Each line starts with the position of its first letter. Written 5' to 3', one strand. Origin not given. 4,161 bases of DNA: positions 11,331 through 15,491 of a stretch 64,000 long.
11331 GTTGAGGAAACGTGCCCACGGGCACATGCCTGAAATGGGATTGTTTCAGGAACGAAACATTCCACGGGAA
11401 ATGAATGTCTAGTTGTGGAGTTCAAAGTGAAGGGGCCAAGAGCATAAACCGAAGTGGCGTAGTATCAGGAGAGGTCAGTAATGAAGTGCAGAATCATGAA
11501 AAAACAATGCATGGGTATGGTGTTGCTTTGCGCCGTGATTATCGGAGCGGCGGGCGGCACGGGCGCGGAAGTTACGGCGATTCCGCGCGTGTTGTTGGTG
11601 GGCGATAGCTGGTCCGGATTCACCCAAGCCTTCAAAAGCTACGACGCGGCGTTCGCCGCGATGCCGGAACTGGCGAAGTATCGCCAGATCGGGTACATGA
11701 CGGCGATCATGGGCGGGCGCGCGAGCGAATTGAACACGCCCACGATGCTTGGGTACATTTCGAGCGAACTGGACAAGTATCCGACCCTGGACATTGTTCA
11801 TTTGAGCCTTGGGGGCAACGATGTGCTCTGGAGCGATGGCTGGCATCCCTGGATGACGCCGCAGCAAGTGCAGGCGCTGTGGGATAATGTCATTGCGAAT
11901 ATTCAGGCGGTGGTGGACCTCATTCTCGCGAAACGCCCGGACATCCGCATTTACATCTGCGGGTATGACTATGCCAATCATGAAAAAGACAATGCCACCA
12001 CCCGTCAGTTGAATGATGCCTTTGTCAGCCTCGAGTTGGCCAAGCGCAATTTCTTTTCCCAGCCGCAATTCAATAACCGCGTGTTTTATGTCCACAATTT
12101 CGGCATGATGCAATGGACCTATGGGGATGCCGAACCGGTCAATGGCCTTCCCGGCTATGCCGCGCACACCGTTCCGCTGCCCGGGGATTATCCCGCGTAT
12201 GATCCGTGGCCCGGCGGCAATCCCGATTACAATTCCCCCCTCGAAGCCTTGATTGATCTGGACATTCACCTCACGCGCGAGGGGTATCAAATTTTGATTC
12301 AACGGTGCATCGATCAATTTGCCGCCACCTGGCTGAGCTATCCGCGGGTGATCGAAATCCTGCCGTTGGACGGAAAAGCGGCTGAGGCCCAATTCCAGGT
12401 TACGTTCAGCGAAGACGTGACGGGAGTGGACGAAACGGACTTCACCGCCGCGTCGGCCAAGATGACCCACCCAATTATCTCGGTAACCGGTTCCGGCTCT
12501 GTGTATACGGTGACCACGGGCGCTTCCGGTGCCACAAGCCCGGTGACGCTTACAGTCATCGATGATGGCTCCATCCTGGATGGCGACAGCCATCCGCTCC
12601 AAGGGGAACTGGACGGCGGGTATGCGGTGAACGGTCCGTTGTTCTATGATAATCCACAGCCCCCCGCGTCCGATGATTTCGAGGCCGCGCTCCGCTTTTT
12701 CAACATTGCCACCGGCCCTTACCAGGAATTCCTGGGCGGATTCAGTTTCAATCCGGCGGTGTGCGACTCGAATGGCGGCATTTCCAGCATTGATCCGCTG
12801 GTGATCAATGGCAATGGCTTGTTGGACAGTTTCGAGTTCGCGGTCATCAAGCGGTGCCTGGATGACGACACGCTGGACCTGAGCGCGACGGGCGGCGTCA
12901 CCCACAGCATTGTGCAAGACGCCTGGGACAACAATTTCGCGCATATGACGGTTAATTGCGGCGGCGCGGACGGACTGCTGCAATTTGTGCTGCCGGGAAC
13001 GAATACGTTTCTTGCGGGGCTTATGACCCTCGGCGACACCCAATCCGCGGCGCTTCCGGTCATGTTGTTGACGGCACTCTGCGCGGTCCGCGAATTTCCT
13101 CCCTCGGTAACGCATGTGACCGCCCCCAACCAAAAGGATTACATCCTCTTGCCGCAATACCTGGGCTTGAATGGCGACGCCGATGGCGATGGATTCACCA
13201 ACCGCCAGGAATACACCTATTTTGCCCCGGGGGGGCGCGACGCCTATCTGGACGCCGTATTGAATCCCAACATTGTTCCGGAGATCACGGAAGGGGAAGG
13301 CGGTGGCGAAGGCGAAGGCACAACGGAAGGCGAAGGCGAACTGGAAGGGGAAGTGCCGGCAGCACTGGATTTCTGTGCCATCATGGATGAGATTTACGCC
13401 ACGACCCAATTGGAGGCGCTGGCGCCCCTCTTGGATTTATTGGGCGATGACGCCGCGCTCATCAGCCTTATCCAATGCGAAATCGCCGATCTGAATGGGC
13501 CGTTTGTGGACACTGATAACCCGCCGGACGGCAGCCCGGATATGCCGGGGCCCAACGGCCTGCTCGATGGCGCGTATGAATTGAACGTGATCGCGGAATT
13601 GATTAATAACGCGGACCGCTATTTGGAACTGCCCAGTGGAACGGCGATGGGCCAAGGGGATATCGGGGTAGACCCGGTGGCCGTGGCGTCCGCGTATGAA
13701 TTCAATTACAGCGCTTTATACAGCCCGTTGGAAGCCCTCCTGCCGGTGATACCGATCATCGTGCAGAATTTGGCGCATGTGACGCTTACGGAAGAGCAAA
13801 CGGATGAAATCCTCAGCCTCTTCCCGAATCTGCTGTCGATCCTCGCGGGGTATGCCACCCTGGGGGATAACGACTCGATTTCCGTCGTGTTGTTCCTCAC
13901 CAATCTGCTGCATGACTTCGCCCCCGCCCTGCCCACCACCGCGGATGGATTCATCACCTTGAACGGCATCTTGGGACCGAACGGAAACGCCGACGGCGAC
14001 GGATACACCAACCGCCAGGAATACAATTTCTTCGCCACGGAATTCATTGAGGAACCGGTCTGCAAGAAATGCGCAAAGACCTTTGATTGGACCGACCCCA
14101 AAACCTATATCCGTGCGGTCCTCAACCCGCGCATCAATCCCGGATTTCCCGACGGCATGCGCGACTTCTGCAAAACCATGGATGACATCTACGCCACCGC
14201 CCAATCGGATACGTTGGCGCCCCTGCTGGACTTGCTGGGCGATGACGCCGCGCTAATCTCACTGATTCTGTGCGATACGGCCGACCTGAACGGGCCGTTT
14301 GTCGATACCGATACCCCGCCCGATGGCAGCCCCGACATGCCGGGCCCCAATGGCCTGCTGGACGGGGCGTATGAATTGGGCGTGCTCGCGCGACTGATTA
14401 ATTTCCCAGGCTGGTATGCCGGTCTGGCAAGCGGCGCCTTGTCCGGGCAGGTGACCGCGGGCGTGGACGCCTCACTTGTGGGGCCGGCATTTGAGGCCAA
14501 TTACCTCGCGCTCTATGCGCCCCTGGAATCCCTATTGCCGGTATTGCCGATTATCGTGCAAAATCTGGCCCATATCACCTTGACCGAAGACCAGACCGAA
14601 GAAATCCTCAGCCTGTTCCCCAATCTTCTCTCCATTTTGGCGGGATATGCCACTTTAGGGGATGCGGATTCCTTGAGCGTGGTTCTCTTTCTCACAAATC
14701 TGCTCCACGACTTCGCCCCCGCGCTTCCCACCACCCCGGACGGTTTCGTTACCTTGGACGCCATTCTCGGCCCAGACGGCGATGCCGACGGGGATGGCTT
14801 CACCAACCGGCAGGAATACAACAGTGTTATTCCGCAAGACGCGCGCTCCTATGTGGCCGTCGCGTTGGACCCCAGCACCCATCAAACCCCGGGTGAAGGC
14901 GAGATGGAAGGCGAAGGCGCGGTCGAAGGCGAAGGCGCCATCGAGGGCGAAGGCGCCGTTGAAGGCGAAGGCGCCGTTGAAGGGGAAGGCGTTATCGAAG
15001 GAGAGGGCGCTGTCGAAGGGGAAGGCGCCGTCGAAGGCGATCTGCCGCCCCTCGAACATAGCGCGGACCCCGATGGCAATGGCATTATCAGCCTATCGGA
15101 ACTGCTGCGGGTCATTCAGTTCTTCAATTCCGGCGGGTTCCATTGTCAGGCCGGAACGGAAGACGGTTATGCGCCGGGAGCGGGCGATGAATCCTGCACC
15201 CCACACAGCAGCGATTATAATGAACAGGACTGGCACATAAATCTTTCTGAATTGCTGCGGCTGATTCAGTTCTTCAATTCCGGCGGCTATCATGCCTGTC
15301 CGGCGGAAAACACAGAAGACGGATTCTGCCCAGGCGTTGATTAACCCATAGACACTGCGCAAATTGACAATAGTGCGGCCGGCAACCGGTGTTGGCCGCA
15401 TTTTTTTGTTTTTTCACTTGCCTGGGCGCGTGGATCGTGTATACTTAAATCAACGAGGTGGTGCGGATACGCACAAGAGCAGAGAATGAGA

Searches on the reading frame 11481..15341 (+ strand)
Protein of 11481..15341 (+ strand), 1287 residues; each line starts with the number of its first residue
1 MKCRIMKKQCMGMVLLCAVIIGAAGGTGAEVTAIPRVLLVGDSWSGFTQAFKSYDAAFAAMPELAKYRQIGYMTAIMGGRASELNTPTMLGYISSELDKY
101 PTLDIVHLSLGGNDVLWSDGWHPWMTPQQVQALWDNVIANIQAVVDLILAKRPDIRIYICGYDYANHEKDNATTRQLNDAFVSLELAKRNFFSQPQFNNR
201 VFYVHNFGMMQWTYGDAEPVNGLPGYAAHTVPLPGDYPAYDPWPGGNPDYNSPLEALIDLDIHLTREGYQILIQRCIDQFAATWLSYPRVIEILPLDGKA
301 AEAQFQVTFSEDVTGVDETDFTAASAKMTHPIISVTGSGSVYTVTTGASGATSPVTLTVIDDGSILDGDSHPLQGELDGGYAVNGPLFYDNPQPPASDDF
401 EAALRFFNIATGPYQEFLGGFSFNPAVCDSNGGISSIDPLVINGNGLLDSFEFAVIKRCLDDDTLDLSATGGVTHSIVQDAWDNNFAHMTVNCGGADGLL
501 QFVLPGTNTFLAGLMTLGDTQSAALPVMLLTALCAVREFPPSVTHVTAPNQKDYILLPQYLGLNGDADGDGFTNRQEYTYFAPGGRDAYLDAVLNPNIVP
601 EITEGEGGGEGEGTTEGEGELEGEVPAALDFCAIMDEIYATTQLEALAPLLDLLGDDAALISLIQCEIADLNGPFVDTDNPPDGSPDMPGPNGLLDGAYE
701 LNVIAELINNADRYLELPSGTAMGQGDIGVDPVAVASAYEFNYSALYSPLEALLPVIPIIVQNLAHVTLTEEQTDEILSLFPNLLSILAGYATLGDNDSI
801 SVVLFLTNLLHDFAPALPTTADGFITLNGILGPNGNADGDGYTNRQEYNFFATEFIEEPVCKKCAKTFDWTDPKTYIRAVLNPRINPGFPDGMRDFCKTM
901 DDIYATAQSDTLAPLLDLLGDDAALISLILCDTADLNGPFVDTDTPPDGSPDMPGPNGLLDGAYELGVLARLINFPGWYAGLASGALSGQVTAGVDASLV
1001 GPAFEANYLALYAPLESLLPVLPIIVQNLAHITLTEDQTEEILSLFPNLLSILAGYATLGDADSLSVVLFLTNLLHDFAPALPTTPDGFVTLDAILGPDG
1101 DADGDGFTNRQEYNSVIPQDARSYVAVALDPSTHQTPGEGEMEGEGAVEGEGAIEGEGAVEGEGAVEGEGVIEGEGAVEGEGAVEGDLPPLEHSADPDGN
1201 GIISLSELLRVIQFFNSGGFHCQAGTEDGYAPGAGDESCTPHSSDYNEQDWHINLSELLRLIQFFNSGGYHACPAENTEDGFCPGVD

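Call 6: search_protein_families(library=pfam, proteins=[window:11481-15341:+], max_evalue=1)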
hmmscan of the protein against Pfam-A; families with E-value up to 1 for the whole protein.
window:11481-15341:+ (1287 aa): 7 families
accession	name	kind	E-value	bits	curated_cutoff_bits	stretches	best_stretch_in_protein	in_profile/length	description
PF13472.12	Lipase_GDSL_2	-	6.5e-08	33.7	32.9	1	75-183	39-137/178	GDSL-like Lipase/Acylhydrolase family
PF18884.5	TSP3_bac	-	0.00011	22.4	25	0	566-577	1-12/22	Bacterial TSP3 repeat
PF00036.39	EF-hand_1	-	0.013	15.5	25.4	1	1195-1212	9-26/29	EF hand domain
PF19078.6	Big_12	-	0.046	14.4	27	1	302-351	21-69/102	Bacterial Ig-like domain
PF15673.10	Ciart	-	0.092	12.5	27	0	1052-1096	186-230/278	Circadian-associated transcriptional repressor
PF11408.13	Helicase_Sgs1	-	0.22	12.1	22.2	0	807-829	33-55/80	Sgs1 RecQ helicase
PF13202.12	EF-hand_5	-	0.29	11.1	25.9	0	1195-1211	8-24/25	EF hand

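Call 8: search_protein_families(library=ncbifam, proteins=[window:11481-15341:+], max_evalue=1)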
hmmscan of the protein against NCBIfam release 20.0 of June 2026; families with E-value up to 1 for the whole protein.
window:11481-15341:+ (1287 aa): 3 families
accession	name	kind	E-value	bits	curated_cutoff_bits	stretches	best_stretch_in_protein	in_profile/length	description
NF042425.1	Amuc_1099_fam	equivalog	1.7e-05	24.5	50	1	1098-1124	126-153/321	Amuc_1099 family pilus-like system protein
NF041762.1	diheme_GEGP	equivalog_domain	0.25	10.5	300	0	1099-1129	94-125/359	GEGP motif-containing diheme protein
NF002715.0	PRK02553.1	equivalog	0.31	11.3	66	0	746-767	18-39/47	photosystem II reaction center protein K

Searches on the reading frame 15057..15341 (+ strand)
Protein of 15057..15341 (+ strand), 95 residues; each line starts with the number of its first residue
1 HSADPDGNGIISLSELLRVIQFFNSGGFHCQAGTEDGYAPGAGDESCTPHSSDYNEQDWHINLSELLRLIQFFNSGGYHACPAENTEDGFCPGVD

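Call 9: search_protein_families(library=pfam, proteins=[window:15057-15341:+], max_evalue=10)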
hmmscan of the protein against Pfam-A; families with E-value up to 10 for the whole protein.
window:15057-15341:+ (95 aa): 6 families
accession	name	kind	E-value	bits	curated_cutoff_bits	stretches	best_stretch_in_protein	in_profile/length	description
PF13405.12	EF-hand_6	-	0.00046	20.1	25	1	3-22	9-28/30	EF-hand domain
PF00036.39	EF-hand_1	-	0.0015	18.4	25.4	1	3-20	9-26/29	EF hand domain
PF13275.11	S4_2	-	0.03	14.6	24.6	1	59-77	6-24/65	S4 domain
PF13202.12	EF-hand_5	-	0.11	12.5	25.9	1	3-19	8-24/25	EF hand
PF21108.3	MDN1_4th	-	0.13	12.6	27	1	8-26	42-60/81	Midasin AAA+ ATPase lid domain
PF13499.12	EF-hand_7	-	0.15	12.9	30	1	3-21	11-29/67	EF-hand domain pair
